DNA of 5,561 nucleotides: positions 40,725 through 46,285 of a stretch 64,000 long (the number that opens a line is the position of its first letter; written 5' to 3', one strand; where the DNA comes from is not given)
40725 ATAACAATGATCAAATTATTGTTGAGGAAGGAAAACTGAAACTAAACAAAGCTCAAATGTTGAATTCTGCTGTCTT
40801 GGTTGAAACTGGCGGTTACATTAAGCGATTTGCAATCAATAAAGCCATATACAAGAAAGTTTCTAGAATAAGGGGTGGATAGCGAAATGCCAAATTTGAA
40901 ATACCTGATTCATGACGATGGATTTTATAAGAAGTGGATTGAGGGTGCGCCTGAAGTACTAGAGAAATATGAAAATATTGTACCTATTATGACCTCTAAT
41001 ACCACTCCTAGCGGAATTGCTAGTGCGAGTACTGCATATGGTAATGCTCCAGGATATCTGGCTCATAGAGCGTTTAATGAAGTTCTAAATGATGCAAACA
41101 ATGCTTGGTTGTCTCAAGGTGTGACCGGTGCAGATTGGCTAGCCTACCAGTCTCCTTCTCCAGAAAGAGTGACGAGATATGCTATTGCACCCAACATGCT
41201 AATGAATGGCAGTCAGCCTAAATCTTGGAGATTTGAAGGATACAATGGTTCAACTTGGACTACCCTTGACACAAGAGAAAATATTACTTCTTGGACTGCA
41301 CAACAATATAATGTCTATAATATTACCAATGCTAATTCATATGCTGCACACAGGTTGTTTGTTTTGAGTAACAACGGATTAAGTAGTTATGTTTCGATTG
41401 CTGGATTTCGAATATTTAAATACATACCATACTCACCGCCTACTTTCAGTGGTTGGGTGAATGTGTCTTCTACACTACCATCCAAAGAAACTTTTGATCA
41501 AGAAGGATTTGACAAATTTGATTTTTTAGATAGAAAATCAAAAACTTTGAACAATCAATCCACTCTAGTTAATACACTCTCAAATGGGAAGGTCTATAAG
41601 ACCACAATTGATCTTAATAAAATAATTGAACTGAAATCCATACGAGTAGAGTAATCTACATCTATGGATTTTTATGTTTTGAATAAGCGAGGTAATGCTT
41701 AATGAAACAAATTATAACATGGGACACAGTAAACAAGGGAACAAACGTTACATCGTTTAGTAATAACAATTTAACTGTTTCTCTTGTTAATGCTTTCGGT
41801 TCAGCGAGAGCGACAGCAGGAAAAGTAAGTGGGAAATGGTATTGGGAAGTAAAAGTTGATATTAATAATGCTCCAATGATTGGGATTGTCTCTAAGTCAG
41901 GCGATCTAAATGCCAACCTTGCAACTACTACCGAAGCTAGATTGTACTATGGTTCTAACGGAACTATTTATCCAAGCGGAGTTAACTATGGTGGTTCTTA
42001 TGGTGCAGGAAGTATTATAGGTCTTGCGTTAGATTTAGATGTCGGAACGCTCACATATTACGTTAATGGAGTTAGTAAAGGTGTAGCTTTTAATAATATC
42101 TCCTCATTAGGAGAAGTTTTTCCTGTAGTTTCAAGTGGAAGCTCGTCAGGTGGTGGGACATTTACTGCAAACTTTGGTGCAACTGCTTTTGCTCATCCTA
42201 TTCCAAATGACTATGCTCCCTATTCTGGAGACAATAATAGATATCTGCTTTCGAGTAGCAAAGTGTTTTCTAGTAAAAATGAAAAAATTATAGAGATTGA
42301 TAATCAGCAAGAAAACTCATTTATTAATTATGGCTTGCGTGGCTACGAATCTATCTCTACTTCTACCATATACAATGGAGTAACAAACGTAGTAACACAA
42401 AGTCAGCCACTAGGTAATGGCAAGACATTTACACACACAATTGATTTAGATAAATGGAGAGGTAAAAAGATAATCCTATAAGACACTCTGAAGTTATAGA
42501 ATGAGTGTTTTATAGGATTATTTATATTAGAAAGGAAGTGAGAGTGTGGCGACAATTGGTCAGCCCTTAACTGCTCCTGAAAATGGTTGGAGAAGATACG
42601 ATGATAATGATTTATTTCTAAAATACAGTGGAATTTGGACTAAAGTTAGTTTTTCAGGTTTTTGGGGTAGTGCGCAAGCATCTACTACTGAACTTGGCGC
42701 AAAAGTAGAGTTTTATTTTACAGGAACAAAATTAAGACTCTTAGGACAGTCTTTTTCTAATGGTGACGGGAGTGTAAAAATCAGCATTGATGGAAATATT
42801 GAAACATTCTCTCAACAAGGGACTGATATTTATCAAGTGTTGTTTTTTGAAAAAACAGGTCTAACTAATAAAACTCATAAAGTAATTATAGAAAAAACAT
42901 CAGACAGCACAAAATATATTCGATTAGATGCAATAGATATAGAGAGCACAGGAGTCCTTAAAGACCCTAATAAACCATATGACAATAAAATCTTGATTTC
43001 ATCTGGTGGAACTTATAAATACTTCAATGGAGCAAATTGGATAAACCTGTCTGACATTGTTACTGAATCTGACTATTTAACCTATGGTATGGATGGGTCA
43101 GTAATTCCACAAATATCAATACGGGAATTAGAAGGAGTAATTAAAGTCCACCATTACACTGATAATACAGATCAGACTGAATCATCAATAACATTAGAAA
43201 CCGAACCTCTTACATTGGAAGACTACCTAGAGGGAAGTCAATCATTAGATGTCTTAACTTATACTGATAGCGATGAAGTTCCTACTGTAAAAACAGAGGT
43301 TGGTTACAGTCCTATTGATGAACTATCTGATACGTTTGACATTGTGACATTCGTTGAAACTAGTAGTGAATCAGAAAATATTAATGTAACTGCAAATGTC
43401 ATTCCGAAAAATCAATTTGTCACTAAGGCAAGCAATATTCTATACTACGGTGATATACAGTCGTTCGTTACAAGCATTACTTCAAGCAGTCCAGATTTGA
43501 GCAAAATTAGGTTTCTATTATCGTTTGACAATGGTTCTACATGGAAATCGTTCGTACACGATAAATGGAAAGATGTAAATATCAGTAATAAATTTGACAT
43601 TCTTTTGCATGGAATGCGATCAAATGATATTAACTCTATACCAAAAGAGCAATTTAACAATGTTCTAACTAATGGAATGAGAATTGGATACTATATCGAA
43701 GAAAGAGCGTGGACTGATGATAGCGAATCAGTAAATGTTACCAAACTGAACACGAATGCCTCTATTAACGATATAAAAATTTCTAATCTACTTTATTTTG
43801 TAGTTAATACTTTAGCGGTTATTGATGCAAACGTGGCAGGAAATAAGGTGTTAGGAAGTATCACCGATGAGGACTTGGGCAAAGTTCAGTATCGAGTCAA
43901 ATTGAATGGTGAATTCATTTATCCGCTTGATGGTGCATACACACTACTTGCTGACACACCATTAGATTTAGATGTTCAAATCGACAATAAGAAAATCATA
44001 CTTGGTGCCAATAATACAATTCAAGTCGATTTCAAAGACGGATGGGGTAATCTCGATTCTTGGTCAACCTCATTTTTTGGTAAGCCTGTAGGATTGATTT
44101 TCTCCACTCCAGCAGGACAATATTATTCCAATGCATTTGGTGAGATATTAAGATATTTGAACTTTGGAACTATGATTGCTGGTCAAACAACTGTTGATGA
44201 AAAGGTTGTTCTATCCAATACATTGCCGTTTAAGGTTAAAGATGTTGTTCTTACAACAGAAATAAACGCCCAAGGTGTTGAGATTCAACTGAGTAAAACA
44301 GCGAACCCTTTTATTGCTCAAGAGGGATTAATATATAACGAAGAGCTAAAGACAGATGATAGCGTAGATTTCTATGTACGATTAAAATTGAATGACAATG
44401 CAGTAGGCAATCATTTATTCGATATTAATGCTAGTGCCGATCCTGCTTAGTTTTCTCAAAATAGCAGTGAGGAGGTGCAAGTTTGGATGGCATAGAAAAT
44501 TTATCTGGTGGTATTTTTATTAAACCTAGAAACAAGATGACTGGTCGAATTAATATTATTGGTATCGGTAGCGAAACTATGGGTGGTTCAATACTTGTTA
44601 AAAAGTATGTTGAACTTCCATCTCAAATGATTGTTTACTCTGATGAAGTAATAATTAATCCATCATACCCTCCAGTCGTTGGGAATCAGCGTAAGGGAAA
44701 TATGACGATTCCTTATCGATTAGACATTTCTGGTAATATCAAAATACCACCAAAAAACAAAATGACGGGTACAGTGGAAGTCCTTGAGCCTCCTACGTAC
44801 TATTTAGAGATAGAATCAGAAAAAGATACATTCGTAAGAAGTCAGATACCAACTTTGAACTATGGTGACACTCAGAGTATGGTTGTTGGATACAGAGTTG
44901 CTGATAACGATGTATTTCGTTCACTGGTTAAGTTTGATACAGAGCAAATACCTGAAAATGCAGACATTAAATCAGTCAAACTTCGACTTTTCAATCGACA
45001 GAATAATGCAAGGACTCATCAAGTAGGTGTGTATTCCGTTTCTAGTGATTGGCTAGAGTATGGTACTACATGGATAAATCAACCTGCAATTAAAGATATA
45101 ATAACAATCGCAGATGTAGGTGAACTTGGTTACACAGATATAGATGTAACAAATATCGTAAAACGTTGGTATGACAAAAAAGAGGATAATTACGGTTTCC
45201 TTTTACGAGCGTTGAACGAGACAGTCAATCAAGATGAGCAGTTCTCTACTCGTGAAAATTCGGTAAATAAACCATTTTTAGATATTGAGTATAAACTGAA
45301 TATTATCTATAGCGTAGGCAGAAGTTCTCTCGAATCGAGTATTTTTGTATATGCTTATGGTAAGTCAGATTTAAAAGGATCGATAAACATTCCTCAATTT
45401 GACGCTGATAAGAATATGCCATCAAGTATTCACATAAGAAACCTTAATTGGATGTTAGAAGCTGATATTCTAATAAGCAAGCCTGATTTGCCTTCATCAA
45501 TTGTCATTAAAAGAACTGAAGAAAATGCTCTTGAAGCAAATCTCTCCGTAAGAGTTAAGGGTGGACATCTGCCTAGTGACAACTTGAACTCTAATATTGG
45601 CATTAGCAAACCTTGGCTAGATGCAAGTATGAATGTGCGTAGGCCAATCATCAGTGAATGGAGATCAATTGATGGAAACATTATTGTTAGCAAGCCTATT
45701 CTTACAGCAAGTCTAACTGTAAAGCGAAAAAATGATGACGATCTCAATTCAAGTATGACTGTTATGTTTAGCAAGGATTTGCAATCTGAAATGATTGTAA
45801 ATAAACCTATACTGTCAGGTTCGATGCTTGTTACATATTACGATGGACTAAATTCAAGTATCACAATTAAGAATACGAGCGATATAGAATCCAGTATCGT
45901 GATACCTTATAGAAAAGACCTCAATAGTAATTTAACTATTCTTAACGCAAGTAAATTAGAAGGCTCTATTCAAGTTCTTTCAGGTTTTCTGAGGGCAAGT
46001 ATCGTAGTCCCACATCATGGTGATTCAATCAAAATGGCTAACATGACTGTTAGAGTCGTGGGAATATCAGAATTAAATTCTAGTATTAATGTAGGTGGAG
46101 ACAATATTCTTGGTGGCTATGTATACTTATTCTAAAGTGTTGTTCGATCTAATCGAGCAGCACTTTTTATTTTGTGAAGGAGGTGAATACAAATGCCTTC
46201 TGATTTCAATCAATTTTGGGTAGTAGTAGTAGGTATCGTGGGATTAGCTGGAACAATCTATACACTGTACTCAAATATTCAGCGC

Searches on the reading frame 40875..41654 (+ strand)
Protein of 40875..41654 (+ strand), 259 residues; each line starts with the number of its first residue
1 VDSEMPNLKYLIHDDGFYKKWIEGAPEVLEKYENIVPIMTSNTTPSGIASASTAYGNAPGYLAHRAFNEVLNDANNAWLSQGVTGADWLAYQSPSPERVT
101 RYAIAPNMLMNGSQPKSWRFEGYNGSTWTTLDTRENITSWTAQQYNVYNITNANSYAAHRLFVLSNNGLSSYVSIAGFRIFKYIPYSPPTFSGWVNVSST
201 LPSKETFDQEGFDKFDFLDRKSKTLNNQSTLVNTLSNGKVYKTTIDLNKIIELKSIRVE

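Call 79: search_protein_families(library=pfam, proteins=[window:40875-41654:+], max_evalue=1)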
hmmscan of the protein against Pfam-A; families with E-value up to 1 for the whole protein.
window:40875-41654:+ (259 aa): 4 families
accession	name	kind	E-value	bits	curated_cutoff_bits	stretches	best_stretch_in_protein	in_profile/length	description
PF00754.31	F5_F8_type_C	-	0.0099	16.4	28.2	1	51-144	4-95/127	F5/8 type C domain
PF07738.19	Sad1_UNC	-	0.022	15.2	22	1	110-181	55-129/132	Sad1 / UNC-like C-terminal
PF01492.22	Gemini_C4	-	0.05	14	29.1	0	223-249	46-72/84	Geminivirus C4 protein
PF12968.13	DUF3856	-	0.064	13.7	27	1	195-217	36-58/143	Domain of Unknown Function (DUF3856)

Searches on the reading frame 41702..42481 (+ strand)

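Call 79: search_protein_families(library=pfam, proteins=[window:41702-42481:+], max_evalue=1)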
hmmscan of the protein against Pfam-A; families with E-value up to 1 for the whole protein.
window:41702-42481:+ (259 aa): 1 family
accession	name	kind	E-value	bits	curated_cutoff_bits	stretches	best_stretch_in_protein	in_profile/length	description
PF00622.36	SPRY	-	2.5e-16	60.3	26.3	1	45-156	1-116/121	SPRY domain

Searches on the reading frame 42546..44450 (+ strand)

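Call 29: search_protein_families(library=pfam, proteins=[window:42546-44450:+], max_evalue=0.001)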
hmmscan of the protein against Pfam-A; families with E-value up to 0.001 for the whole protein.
window:42546-44450:+ (634 aa): 1 family
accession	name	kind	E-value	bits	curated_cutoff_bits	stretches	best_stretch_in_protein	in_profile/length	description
PF17996.7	CE2_N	-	4.5e-06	27.1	27.9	1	51-138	19-104/108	Carbohydrate esterase 2 N-terminal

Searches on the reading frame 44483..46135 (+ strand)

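Call 29: search_protein_families(library=pfam, proteins=[window:44483-46135:+], max_evalue=0.001)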
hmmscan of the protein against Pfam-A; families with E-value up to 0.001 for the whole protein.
window:44483-46135:+ (550 aa): 3 families
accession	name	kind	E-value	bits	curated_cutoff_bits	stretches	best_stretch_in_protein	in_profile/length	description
PF24517.2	CBM96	-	6.8e-27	94.7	26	1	109-269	4-163/164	Carbohydrate-binding module family 96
PF00688.24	TGFb_propeptide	-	5.4e-08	33.2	25.8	1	148-255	111-220/242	TGF-beta propeptide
PF06848.17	Disaggr_repeat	-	4.3e-05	23.7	33.9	0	201-255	111-165/179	Disaggregatase related repeat domain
